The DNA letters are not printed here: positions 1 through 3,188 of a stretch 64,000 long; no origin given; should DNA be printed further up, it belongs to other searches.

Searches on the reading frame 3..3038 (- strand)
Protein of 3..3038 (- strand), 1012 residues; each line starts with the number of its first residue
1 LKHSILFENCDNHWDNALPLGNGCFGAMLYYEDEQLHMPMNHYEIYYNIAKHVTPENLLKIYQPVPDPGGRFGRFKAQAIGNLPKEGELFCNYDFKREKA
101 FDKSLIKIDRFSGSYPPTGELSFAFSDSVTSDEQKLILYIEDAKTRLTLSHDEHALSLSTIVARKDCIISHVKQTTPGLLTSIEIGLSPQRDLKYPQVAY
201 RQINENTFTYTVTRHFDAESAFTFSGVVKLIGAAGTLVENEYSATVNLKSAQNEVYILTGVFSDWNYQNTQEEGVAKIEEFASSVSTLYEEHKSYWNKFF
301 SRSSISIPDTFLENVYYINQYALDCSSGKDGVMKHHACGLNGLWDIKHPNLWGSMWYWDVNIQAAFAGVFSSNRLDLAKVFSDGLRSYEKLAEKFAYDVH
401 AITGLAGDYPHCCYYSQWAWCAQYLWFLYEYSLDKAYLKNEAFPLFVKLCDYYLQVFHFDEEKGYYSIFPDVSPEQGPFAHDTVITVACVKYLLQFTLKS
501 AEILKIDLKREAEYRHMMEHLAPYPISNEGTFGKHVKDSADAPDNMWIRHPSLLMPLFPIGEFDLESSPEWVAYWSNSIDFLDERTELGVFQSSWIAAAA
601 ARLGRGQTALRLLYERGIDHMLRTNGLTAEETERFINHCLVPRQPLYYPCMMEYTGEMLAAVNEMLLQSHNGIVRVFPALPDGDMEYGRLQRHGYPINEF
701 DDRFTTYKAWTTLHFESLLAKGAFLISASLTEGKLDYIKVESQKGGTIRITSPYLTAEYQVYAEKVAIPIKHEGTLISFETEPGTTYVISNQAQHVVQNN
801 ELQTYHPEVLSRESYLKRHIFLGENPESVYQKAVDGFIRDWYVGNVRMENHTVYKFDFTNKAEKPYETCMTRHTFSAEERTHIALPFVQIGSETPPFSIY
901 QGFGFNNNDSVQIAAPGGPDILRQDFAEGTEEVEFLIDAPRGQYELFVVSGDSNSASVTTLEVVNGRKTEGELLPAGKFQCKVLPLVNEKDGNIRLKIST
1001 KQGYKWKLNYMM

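Call 11: search_protein_families(library=pfam, proteins=[window:3-3038:-], max_evalue=0.001)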
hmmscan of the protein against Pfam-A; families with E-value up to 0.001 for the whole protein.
window:3-3038:- (1012 aa): 3 families
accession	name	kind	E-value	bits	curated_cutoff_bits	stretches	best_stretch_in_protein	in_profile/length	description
PF22124.2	Glyco_hydro_95_cat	-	9.1e-30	104.3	27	1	305-614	44-369/408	Glycosyl hydrolase family 95 catalytic domain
PF21307.2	Glyco_hydro_95_C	-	6.9e-11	42.9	27.6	1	708-789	15-94/94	Glycoside hydrolase family 95, C-terminal domain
PF14498.12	Glyco_hyd_65N_2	-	4.6e-08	33.8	27.7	1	12-261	8-227/234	Glycosyl hydrolase family 65, N-terminal domain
